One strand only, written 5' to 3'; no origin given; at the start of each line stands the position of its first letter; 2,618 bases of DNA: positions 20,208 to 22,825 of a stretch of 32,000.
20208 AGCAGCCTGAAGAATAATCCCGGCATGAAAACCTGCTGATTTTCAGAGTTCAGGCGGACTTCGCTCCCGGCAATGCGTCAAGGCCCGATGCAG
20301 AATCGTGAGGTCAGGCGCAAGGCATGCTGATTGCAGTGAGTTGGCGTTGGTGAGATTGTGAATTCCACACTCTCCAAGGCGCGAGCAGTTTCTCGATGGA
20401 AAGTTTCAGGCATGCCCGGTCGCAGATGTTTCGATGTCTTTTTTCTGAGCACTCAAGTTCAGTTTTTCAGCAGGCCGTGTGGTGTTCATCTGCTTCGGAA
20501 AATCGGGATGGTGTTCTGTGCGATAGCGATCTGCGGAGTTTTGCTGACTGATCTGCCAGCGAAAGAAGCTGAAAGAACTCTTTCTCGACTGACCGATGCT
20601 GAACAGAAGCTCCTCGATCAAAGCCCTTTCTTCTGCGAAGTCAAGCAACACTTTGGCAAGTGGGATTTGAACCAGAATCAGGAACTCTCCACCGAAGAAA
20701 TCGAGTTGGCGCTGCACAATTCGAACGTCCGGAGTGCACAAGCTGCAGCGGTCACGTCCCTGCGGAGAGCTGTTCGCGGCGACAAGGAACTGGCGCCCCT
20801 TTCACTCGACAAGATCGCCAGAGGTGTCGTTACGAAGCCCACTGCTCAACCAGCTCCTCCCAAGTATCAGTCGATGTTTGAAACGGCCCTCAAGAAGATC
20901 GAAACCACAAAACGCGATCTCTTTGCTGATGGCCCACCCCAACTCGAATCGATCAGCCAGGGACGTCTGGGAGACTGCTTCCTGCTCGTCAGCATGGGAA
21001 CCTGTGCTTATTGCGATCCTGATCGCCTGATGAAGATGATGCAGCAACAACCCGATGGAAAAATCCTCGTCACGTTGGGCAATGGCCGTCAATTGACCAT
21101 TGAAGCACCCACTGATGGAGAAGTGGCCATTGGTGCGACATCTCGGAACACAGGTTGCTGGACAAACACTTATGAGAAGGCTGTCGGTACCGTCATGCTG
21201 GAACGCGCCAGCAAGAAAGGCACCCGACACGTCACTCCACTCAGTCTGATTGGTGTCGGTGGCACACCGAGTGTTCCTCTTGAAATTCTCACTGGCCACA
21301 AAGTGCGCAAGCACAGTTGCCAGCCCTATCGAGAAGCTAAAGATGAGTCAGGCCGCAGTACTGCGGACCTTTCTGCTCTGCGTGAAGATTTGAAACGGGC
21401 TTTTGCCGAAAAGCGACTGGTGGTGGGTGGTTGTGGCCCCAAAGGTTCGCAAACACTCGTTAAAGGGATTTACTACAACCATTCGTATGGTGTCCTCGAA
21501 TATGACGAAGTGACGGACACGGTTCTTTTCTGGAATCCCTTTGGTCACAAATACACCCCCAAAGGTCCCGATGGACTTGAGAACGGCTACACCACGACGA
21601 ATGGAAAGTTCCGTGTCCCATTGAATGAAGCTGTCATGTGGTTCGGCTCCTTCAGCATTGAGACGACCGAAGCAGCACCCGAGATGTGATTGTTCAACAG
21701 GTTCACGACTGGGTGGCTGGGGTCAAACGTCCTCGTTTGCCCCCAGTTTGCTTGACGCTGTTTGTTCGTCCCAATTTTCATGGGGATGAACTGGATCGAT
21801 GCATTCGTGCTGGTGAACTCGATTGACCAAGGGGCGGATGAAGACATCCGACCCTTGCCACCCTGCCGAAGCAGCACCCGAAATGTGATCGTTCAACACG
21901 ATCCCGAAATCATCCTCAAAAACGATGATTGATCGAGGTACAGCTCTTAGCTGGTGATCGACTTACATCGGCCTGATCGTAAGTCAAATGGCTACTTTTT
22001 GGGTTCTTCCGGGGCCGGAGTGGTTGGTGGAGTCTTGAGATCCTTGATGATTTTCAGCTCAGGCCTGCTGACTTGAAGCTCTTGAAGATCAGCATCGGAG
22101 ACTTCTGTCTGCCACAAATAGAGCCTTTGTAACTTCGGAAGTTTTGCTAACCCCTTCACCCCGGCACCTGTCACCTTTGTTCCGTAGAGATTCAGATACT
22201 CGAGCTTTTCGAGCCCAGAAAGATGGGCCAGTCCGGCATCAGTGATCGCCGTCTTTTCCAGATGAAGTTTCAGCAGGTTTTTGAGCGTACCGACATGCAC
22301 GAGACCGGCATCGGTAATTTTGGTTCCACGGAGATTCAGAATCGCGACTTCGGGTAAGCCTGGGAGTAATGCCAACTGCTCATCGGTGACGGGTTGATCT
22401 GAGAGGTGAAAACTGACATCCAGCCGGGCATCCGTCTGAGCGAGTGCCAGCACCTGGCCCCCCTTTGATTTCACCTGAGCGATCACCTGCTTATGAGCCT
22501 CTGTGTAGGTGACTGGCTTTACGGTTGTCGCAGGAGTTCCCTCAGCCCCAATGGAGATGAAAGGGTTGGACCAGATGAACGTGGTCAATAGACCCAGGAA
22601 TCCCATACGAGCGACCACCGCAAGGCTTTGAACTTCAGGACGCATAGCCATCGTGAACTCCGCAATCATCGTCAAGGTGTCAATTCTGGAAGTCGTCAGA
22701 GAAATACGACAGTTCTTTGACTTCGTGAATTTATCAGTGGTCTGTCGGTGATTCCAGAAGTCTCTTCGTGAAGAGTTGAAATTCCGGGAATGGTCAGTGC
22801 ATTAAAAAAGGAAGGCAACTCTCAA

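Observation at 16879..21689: Kinase/pseudokinase - DUF1570 HExxH protein - EF-hand calpain gene string: candidate undescribed phospho/Ca2+-linked proteolysis module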

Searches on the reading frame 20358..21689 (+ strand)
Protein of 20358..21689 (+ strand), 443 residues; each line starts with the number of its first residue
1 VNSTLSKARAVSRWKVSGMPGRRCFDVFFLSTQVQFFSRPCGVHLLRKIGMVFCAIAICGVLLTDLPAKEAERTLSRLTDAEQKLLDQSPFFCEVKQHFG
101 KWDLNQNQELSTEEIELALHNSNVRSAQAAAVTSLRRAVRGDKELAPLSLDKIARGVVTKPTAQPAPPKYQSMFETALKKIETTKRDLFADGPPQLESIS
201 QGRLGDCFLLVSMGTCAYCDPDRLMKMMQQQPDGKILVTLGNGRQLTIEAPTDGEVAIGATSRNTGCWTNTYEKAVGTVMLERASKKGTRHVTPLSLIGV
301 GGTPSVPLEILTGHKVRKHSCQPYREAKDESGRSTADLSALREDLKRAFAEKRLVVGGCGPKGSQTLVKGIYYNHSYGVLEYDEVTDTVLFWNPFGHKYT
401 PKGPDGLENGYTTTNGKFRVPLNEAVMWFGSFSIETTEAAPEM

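Call 3: search_protein_families(library=pfam, proteins=[window:20358-21689:+], max_evalue=0.1)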
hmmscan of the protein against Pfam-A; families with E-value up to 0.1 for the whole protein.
window:20358-21689:+ (443 aa): 1 family
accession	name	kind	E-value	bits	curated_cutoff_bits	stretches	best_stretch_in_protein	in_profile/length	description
PF00648.27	Peptidase_C2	-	2.3e-05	24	23.8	1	188-398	40-245/297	Calpain family cysteine protease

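Call 4: search_protein_families(library=ncbifam, proteins=[window:20358-21689:+], max_evalue=0.1)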
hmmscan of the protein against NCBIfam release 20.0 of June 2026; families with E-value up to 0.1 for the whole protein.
window:20358-21689:+ (443 aa): 0 families

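Call 20: search_solved_structures(query=window:20358-21689:+, max_evalue=0.1, show_alignments=2)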
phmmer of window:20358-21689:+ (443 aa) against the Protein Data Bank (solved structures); distinct sequences matched with E-value up to 0.1: 0.

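Call 23: find_homologous_proteins(query=window:20358-21689:+, max_evalue=0.001)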
Query window:20358-21689:+ (443 aa): 96 proteins with E <= 0.001 among 8000 candidates.
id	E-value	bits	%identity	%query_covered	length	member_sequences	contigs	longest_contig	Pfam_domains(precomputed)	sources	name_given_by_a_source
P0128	5.7e-268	907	93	96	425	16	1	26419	-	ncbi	-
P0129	9.4e-185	633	69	91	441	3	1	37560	-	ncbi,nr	ncbi:MAG: hypothetical protein C0478_02640 [Planctomyces sp.]|nr:hypothetical protein [Planctomyces 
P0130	2.6e-154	532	68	79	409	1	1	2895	PF00648.28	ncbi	-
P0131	1.6e-151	523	65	79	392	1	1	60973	PF00648.28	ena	-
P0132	3.2e-151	522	64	80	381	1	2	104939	PF00648.28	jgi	-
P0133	3.4e-150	519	56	93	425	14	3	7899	-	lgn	-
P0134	4.7e-147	508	58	89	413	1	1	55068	-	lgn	-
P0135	6.6e-143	495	59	86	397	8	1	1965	PF00648.28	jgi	-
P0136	1.1e-134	468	59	80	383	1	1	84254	-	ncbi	ncbi:MAG: hypothetical protein QM811_04490 [Pirellulales bacterium]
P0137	1.6e-134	467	59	79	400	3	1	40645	PF00648.28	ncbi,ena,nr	ncbi:MAG TPA: C2 family cysteine protease [Caulifigura sp.]|nr:C2 family cysteine protease [Caulifig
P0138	6.2e-134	465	58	81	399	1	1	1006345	PF00648.28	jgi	-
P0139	1.5e-127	444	52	87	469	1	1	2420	PF00648.28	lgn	-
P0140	1.4e-121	424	67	65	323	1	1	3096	-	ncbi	-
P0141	9.3e-121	422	54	79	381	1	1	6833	PF00648.28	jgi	jgi:hypothetical protein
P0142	4.0e-120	420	55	79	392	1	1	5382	-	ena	-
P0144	9.6e-118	412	54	79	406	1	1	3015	PF00648.28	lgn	-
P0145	3.0e-117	410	55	78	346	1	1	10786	PF00648.28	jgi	jgi:hypothetical protein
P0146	9.4e-117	409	52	80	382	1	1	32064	PF00648.28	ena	-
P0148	1.6e-113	398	51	79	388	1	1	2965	PF00648.28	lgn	-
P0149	4.1e-111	390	48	79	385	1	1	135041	PF00648.28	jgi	jgi:hypothetical protein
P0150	4.1e-109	383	49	78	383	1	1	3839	PF00648.28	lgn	-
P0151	4.8e-109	383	50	79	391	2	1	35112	PF00648.28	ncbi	-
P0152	9.3e-109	382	49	79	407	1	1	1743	PF00648.28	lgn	-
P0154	3.3e-108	380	49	79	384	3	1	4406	PF00648.28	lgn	-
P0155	4.5e-108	380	49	80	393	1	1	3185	PF00648.28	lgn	-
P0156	8.7e-108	379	50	79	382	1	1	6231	PF00648.28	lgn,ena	-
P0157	5.4e-107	376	48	79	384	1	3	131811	PF00648.28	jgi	jgi:hypothetical protein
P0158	6.3e-107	376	48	80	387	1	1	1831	PF00648.28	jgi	jgi:hypothetical protein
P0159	2.1e-106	374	49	79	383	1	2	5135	PF00648.28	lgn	-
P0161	5.3e-106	373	49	79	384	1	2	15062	PF00648.28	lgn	-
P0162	7.9e-106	373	46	88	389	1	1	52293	PF00648.28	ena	-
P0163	1.1e-105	372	48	80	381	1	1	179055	PF00648.28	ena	-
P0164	3.7e-105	370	48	79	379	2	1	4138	PF00648.28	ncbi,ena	-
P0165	1.1e-104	369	48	80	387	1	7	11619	PF00648.28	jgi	jgi:hypothetical protein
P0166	1.9e-104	368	47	79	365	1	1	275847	PF00648.28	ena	-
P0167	2.0e-104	368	46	90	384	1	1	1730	PF00648.28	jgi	jgi:hypothetical protein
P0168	7.2e-104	366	49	79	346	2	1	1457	PF00648.28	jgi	jgi:hypothetical protein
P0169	1.1e-103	365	47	79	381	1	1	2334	PF00648.28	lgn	-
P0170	1.3e-103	365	46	87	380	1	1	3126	PF00648.28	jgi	jgi:hypothetical protein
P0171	2.9e-103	364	48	79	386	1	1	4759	PF00648.28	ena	-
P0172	4.4e-103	364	49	77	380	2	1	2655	PF00648.28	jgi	jgi:hypothetical protein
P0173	2.2e-102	361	50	79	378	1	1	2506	PF00648.28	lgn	-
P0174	2.2e-102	361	49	79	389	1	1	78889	PF00648.28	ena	-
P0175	4.5e-102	360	46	81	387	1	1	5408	PF00648.28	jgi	jgi:hypothetical protein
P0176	6.7e-102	360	47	82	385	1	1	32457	PF00648.28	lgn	-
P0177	1.2e-100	355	49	79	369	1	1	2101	PF00648.28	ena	-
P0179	1.9e-100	355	47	81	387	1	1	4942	PF00648.28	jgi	-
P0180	2.2e-100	355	48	80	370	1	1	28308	PF00648.28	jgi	jgi:hypothetical protein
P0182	2.4e-99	351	48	79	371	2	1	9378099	PF00648.28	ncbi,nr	ncbi:C2 family cysteine protease [Limnoglobus roseus]|nr:C2 family cysteine protease [Limnoglobus ro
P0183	1.1e-98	349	47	79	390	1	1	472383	PF00648.28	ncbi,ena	-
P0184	2.3e-98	348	46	79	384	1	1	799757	PF00648.28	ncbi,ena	-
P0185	3.3e-98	347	49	78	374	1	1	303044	PF00648.28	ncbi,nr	ncbi:MAG: hypothetical protein IT204_11420 [Fimbriimonadaceae bacterium]|nr:hypothetical protein [Fi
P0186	3.4e-98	347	48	79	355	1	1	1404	PF00648.28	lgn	-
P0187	4.4e-98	347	47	79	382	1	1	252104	PF00648.28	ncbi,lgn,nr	ncbi:hypothetical protein EON83_03140 [bacterium]|nr:MAG: hypothetical protein EON83_03140 [bacteriu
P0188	9.6e-98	346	46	81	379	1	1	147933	PF00648.28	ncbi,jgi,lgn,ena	jgi:hypothetical protein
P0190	2.7e-97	344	43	89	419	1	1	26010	PF00648.28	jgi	jgi:hypothetical protein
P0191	4.2e-97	344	46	79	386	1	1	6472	PF00648.28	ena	-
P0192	7.4e-95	336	46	79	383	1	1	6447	PF00648.28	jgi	jgi:hypothetical protein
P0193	1.2e-94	336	45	79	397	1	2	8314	PF00648.28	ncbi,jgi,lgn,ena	jgi:hypothetical protein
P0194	7.5e-94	333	46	79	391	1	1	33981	PF00648.28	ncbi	-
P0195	5.1e-91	324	43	79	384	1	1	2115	PF00648.28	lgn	-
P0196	4.5e-89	317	45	79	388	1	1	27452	PF00648.28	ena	-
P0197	6.4e-86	307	43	80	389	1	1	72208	PF00648.28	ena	-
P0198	3.4e-84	301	44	80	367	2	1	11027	PF00648.28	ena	-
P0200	1.3e-83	299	43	79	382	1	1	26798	PF00648.28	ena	-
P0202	2.2e-83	299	43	79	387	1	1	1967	PF00648.28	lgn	-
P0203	8.8e-82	293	41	80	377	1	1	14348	PF00648.28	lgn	-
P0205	1.5e-79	286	40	80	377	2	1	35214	PF00648.28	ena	-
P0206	4.7e-78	281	41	79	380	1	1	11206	PF00648.28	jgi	jgi:hypothetical protein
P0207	8.4e-78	280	41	78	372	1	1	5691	PF00648.28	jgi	jgi:hypothetical protein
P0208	9.1e-76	274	42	79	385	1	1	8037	PF00648.28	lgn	-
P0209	9.1e-73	264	39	79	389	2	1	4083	PF00648.28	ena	-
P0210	1.2e-71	260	40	79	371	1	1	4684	PF00648.28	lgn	-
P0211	1.0e-67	247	35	79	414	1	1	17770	PF00648.28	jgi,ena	-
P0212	2.6e-67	246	38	81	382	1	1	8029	PF00648.28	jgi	jgi:hypothetical protein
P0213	1.0e-66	244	36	89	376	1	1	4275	PF00648.28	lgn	-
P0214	2.3e-66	243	35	79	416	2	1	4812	PF00648.28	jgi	-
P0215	3.0e-64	236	39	79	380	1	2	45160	PF00648.28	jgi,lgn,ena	-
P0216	1.6e-63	233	37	79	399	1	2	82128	PF00648.28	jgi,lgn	jgi:hypothetical protein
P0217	2.2e-62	229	37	79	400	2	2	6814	PF00648.28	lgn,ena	-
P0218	2.6e-58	216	35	79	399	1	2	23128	PF00648.28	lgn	-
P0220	2.5e-55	206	34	79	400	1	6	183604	PF00648.28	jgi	jgi:hypothetical protein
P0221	3.7e-50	189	34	79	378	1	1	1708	PF00648.28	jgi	jgi:hypothetical protein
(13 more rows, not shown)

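Call 25: find_encoding_contigs(protein=P0129, flank=10000, max_places=2)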
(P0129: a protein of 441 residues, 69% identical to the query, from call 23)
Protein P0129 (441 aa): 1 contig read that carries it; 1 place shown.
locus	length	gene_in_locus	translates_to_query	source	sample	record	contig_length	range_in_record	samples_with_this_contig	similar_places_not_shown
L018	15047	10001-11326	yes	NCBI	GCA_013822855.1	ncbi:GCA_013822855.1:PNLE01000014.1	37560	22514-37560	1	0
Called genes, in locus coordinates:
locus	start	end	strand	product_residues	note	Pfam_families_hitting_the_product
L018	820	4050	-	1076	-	PF02463:SMC_N (faint), PF13175:AAA_15 (weak), PF13476:AAA_23, PF13514:AAA_27, PF00005:ABC_tran (faint)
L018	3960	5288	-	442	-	-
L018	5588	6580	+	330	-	PF00749:tRNA-synt_1c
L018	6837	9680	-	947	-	-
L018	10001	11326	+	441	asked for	-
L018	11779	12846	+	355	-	PF00308:Bac_DnaA, PF01695:IstB_IS21 (weak), PF00004:AAA (weak), PF08299:Bac_DnaA_C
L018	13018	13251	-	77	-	-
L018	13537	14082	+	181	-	-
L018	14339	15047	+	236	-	?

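Call 26: find_encoding_contigs(protein=P0132, flank=10000, max_places=2)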
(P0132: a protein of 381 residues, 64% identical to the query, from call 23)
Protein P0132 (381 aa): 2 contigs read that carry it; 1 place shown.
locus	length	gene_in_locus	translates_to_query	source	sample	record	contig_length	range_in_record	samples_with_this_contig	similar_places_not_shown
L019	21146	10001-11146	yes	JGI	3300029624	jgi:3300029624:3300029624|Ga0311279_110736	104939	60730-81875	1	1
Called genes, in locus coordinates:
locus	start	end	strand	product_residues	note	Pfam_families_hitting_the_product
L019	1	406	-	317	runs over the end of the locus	PF07963:N_methyl (weak), PF07596:SBP_bac_10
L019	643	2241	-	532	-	PF01979:Amidohydro_1 (weak), PF07969:Amidohydro_3, PF01979:Amidohydro_1 (weak)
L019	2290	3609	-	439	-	PF07992:Pyr_redox_2 (weak), PF00070:Pyr_redox (faint), PF00890:FAD_binding_2 (faint), PF01134:GIDA (faint), PF01266:DAO, PF03486:HI0933_like (faint), PF13738:Pyr_redox_3 (faint)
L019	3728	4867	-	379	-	PF22177:PBP1_XylR, PF13377:Peripla_BP_3, PF12833:HTH_18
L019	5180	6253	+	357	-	PF01112:Asparaginase_2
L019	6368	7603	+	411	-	PF01244:Peptidase_M19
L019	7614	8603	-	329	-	-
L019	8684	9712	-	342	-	PF00248:Aldo_ket_red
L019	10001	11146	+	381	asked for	PF00648:Peptidase_C2 (faint)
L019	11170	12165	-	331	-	PF08240:ADH_N, PF00107:ADH_zinc_N, PF13602:ADH_zinc_N_2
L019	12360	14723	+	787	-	PF07626:PSD3, PF07637:PSD5, PF07631:PSD4, PF07627:PSCyt3, PF07624:PSD2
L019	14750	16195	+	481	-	PF07586:HXXSHH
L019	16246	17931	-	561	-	PF02776:TPP_enzyme_N, PF00205:TPP_enzyme_M, PF02775:TPP_enzyme_C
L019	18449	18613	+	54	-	-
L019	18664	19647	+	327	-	PF07596:SBP_bac_10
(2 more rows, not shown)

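Call 65: search_protein_families(library=pfam, alignment_id=A7, max_evalue=0.01)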
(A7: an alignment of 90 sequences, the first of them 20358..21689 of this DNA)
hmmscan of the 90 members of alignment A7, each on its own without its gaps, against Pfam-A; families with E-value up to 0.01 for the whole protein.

A. member 1, window:20358-21689:+ (443 aa): 1 family
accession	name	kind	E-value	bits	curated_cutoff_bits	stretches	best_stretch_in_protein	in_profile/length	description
PF00648.27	Peptidase_C2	-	2.3e-05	24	23.8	1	188-398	40-245/297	Calpain family cysteine protease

B. families by the number of members that match (of 90 scanned): 8 families
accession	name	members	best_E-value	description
PF00648.27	Peptidase_C2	90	1.5e-12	Calpain family cysteine protease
PF13405.12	EF-hand_6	32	7.4e-05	EF-hand domain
PF00036.39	EF-hand_1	6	0.002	EF hand domain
PF13202.12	EF-hand_5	6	0.0023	EF hand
PF13499.12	EF-hand_7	2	0.0029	EF-hand domain pair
PF01761.26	DHQ_synthase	1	0.00015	3-dehydroquinate synthase N-terminal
PF01144.29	CoA_trans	1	0.00028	Coenzyme A transferase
PF07202.18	Tcp10_C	1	0.0036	T-complex protein 10 C-terminus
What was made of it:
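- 20412..21689 (+): Signal-anchored EF-hand plus calpain-fold (C2) cysteine protease; the alternative start is GTG 20358. It is a neighbour only and is not part of the conserved unit. Peptidase_C2 in calls 3 and 65.
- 20664..20702 (+): EF-hand Ca2+-binding loop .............. The family consensus is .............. Pfam EF-hand_6 hits 32 of 90 homologues (call 65).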

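Call 66: find_encoding_contigs(protein=P0131, flank=6000, max_places=1)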
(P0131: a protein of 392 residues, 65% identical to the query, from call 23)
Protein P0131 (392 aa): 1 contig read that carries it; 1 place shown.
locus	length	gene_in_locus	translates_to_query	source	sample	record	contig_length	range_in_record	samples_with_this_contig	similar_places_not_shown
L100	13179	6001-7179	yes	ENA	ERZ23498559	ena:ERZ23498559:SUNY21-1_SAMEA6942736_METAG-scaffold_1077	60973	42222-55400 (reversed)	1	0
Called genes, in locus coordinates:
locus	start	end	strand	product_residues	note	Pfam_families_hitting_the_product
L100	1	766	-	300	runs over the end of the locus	PF17930:LpxI_N, PF06230:LpxI_C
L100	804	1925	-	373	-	PF04613:LpxD, PF25084:LbH_EIF2B (faint), PF00132:Hexapep, PF25087:GMPPB_C (weak), PF00132:Hexapep (weak)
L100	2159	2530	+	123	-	PF07736:CM_1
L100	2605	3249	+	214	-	PF05685:Uma2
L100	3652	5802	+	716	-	PF00009:GTP_EFTU, PF22042:EF-G_D2, PF03144:GTP_EFTU_D2 (weak), PF14492:EFG_III, PF03764:EFG_IV, PF00679:EFG_C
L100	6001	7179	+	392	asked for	PF00648:Peptidase_C2 (weak)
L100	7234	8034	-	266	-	-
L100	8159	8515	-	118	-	PF16697:Yop-YscD_cpl, PF00498:FHA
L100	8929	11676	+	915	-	PF01326:PPDK_N, PF00391:PEP-utilizers, PF02896:PEP-utilizers_C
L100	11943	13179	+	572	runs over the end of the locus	-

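Call 67: find_encoding_contigs(protein=P0138, flank=6000, max_places=1)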
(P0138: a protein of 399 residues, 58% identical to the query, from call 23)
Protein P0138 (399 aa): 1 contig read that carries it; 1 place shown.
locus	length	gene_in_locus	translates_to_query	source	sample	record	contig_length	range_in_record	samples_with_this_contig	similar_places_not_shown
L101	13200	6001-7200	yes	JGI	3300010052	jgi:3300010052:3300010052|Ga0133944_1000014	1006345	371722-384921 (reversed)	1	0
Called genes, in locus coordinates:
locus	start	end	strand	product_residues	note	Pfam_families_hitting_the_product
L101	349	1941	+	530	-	PF07583:PSCyt2, PF07587:PSD1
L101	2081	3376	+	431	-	PF07394:DUF1501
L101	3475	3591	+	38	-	-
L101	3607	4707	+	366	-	PF02463:SMC_N, PF13175:AAA_15, PF13304:AAA_21, PF13175:AAA_15 (weak)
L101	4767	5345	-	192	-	PF00583:Acetyltransf_1 (weak), PF13508:Acetyltransf_7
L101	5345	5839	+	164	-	PF12680:SnoaL_2 (faint), PF14534:DUF4440 (faint)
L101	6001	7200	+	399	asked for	PF00648:Peptidase_C2 (weak)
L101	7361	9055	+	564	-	PF00749:tRNA-synt_1c, PF03950:tRNA-synt_1c_C, PF20974:tRNA-synt_1c_C2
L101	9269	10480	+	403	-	PF14559:TPR_19 (faint), PF00578:AhpC-TSA, PF08534:Redoxin, PF00085:Thioredoxin, PF13424:TPR_12 (faint), PF13428:TPR_14 (faint), PF07719:TPR_2 (faint)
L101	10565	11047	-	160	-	PF02469:Fasciclin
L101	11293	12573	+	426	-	PF01839:FG-GAP (faint), PF13517:FG-GAP_3 (weak)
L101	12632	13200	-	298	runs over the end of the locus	PF08668:HDOD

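Call 68: find_encoding_contigs(protein=P0182, flank=6000, max_places=1)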
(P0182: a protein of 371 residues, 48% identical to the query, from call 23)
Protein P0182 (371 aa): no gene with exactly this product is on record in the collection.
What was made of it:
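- Tried and rejected: The look-up failed because the protein was not on record (call 68).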

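Call 73: search_protein_families(library=padloc, proteins=[window:20412-21689:+], max_evalue=0.01)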
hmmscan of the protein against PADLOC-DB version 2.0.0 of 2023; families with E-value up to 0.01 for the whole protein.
window:20412-21689:+ (425 aa): 0 families

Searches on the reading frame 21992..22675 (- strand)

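Call 3: search_protein_families(library=pfam, proteins=[window:21992-22675:-], max_evalue=0.1)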
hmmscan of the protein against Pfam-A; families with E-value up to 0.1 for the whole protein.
window:21992-22675:- (227 aa): 6 families
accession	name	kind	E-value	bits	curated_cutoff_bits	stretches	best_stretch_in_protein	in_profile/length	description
PF12799.13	LRR_4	-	4.5e-11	43.1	27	3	157-194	2-38/44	Leucine Rich repeats (2 copies)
PF13855.12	LRR_8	-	2.4e-10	40.5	27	2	108-166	1-59/61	Leucine rich repeat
PF13516.12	LRR_6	-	9.2e-07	28.9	23.4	0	132-150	3-21/24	Leucine Rich repeat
PF23598.1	LRR_14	-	1.5e-05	24.3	40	1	111-213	73-172/353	Leucine-rich repeat region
PF24758.1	LRR_At5g56370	-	0.00025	21.2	27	1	154-209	35-90/227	FBD-associated F-box protein At5g56370, LRR repeats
PF20919.3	DHU1_N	-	0.013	15.2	26.7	1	110-198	124-211/370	DWD hypersensitive to UV-B 1, N-terminal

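Call 4: search_protein_families(library=ncbifam, proteins=[window:21992-22675:-], max_evalue=0.1)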
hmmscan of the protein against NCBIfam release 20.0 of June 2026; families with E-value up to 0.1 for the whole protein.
window:21992-22675:- (227 aa): 4 families
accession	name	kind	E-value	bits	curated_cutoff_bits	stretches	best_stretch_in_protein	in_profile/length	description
NF033189.1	internalin_A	exception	6e-05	21.5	1600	1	100-195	286-375/799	class 1 internalin InlA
NF004765.0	PRK06101.1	equivalog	0.0018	17.4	406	1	56-137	20-101/241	SDR family oxidoreductase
NF033190.2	inl_like_NEAT_1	exception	0.016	13.5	1275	1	102-195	345-431/754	NEAT domain-containing leucine-rich repeat protein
NF047464.1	FibnectbindLIC11051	equivalog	0.025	13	1000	1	127-193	438-501/685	LIC_11051 family fibronectin-binding protein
